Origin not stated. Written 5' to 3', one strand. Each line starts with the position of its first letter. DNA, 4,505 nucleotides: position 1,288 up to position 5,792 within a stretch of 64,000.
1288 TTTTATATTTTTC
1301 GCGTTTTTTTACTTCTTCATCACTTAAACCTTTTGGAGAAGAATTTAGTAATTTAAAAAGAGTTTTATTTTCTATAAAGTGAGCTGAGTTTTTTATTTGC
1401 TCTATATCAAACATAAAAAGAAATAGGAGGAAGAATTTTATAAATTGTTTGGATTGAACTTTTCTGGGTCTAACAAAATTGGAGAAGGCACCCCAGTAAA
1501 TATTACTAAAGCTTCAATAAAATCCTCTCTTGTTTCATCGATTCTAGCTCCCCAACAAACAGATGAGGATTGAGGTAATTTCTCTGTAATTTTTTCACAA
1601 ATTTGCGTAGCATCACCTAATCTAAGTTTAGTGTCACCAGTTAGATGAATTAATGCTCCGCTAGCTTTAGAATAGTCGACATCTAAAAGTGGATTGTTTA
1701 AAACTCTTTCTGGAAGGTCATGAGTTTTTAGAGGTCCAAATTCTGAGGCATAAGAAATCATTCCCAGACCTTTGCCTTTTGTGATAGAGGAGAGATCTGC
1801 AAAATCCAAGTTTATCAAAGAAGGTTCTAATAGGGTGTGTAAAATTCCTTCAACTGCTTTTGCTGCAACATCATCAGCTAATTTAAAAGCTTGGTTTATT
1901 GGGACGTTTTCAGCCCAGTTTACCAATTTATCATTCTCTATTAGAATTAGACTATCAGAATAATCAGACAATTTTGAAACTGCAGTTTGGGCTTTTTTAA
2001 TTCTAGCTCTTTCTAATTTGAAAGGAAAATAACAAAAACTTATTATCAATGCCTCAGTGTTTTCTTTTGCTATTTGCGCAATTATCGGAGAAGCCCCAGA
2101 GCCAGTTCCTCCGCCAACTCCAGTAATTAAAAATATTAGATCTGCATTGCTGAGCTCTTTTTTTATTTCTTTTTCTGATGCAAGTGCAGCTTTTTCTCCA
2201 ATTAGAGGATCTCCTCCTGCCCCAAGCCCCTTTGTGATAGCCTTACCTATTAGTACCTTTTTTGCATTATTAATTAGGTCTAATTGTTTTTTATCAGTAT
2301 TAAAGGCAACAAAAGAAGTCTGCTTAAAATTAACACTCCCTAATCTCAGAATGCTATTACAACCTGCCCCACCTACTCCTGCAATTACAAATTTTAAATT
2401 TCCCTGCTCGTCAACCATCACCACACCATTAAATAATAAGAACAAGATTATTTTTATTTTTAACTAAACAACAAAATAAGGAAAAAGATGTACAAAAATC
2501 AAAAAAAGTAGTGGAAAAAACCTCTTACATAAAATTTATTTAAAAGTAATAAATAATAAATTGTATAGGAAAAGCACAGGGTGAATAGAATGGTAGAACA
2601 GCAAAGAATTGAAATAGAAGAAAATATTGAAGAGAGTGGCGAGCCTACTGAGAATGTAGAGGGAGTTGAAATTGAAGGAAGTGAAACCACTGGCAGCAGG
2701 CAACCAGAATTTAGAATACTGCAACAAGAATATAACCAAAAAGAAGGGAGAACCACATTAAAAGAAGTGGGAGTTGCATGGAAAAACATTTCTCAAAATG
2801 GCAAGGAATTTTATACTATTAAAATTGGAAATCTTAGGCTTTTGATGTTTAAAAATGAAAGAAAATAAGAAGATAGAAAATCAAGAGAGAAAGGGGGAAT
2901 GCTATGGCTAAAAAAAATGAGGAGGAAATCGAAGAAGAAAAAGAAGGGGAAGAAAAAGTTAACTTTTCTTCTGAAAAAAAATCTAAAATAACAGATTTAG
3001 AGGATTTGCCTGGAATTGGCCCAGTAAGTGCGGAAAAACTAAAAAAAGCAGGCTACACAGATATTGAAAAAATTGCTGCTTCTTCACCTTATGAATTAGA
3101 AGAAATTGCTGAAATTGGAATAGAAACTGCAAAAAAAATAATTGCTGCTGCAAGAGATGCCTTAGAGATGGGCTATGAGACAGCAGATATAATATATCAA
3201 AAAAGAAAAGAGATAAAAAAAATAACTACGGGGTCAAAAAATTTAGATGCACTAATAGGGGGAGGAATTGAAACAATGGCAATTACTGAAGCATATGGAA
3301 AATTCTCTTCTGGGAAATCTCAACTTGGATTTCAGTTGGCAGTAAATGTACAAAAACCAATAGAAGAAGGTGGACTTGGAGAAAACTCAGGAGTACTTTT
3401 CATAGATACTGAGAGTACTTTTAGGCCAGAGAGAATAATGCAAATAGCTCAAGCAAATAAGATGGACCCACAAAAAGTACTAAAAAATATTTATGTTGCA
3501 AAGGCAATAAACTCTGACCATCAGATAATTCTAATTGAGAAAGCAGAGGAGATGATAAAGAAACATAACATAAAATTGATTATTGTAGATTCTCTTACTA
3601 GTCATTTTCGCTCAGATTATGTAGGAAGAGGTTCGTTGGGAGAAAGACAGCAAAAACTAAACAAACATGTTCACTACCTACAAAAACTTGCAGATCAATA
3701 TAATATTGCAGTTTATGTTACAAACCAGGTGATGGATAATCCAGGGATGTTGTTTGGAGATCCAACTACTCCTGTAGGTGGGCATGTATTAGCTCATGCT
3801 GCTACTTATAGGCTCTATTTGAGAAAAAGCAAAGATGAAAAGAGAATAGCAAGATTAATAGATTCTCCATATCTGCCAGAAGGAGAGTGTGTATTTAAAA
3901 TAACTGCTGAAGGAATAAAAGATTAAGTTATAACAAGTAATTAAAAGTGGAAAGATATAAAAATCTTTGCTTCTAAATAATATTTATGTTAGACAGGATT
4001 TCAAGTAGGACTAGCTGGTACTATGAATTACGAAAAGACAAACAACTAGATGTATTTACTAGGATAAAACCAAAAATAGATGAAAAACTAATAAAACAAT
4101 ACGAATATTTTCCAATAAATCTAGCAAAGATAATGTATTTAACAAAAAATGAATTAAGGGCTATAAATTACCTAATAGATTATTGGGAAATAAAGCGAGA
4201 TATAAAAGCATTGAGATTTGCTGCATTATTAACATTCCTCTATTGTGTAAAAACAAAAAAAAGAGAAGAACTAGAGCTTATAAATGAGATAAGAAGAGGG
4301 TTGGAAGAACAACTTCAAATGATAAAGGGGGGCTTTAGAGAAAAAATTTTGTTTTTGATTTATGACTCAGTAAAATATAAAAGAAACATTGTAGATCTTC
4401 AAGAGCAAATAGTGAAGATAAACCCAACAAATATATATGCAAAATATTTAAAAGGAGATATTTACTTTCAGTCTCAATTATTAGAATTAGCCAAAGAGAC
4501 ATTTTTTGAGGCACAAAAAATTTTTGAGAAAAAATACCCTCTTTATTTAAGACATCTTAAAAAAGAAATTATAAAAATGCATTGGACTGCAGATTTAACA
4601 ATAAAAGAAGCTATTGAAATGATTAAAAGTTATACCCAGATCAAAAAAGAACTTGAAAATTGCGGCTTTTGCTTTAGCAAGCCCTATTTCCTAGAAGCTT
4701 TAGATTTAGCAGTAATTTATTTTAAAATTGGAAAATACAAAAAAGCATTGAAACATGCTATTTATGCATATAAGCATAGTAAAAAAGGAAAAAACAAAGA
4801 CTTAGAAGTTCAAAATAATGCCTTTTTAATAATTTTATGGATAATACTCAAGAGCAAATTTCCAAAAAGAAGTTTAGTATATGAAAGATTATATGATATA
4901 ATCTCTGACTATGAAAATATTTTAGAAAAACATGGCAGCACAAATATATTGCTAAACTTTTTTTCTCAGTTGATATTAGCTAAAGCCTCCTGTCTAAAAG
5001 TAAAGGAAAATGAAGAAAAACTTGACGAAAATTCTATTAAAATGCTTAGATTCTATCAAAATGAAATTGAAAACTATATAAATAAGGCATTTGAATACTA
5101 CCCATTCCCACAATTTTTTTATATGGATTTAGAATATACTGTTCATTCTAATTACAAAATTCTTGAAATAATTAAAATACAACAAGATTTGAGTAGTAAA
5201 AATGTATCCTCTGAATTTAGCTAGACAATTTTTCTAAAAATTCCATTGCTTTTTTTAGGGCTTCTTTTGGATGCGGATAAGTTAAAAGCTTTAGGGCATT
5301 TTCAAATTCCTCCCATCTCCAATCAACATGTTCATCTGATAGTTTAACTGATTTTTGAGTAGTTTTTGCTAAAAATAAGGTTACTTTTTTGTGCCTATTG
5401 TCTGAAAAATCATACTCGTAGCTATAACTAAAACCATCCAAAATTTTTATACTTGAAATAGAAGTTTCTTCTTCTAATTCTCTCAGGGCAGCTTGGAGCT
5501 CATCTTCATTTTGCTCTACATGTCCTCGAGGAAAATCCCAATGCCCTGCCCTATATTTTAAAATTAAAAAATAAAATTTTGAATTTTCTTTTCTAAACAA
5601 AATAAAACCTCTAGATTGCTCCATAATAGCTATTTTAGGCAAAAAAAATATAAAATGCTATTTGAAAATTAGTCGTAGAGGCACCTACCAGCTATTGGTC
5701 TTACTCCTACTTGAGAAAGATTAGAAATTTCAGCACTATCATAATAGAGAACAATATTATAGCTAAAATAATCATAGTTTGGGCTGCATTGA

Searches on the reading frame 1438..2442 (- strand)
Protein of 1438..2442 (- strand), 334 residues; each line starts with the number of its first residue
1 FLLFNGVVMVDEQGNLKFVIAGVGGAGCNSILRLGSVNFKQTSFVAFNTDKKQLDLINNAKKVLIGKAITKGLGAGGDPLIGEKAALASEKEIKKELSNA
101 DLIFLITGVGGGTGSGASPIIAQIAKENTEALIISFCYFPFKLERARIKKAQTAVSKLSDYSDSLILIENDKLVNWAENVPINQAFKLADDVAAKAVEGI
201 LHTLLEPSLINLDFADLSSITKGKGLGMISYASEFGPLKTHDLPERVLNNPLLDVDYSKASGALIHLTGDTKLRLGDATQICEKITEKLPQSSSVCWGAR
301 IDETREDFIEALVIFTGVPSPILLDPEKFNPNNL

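Call 73: search_protein_families(library=pfam, proteins=[window:1438-2442:-], max_evalue=0.00001)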
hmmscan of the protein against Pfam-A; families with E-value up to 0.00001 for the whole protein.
window:1438-2442:- (334 aa): 2 families
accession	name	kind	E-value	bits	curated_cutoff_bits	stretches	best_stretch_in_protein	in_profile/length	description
PF00091.31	Tubulin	-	7.7e-41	140.9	33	1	19-176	3-188/190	Tubulin/FtsZ family, GTPase domain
PF12327.13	FtsZ_C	-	1.9e-17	63.8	27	1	226-318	2-94/95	FtsZ family, C-terminal domain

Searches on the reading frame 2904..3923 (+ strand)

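Call 13: search_protein_families(library=pfam, proteins=[window:2904-3923:+], max_evalue=0.001)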
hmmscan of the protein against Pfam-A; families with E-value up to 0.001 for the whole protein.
window:2904-3923:+ (340 aa): 9 families
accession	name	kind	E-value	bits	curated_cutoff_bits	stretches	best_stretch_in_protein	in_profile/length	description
PF08423.17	Rad51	-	1.1e-91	306.8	22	1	100-340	1-243/244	Rad51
PF00154.27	RecA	-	2.4e-16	60.4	27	1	99-314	25-226/262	recA bacterial DNA recombination protein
PF14520.12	HHH_5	-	3.3e-13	50.3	27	1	30-85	2-57/57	Helix-hairpin-helix domain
PF06745.19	ATPase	-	3.6e-06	27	26.6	1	108-237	2-136/231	KaiC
PF00633.29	HHH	-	9.7e-06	25.6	24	0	28-47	9-28/30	Helix-hairpin-helix motif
PF13481.12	AAA_25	-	2.2e-05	24.6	27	1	111-273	19-187/195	AAA domain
PF11731.14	Cdd1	-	2.4e-05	24.9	25.5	1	26-66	2-42/86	Pathogenicity locus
PF12826.13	HHH_2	-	0.0002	21.9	27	1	36-80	9-52/64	Helix-hairpin-helix motif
PF11798.14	IMS_HHH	-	0.00096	19.7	24.4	0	31-50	12-31/32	IMS family HHH motif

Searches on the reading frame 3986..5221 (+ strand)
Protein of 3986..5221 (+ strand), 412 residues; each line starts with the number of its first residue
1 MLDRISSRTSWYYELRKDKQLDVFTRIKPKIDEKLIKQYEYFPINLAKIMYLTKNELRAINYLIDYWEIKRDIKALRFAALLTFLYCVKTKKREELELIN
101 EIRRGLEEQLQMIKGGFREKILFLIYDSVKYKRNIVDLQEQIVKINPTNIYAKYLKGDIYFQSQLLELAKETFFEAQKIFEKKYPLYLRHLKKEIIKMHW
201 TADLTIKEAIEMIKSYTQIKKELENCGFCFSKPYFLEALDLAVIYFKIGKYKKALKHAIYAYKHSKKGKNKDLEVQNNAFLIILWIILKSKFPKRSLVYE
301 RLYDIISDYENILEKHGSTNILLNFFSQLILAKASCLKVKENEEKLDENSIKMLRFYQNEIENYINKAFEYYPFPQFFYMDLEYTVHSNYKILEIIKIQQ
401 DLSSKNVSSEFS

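Call 13: search_protein_families(library=pfam, proteins=[window:3986-5221:+], max_evalue=0.001)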
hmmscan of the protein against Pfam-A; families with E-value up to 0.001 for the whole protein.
window:3986-5221:+ (412 aa): 1 family
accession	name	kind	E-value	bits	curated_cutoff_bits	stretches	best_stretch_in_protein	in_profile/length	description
PF00515.34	TPR_1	-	0.00028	21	27.8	0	241-257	7-23/34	Tetratricopeptide repeat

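Call 35: search_protein_families(library=ncbifam, proteins=[window:3986-5221:+], max_evalue=0.001)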
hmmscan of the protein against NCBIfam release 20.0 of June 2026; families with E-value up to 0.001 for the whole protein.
window:3986-5221:+ (412 aa): 0 families

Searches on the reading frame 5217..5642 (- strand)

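Call 13: search_protein_families(library=pfam, proteins=[window:5217-5642:-], max_evalue=0.001)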
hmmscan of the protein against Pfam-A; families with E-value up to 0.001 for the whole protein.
window:5217-5642:- (141 aa): 2 families
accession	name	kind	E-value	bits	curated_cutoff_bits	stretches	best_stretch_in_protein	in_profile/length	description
PF00293.34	NUDIX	-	6.8e-18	65.4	21.1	1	13-128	8-130/134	NUDIX domain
PF14815.12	NUDIX_4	-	0.00043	20.5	35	1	32-119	24-100/113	NUDIX domain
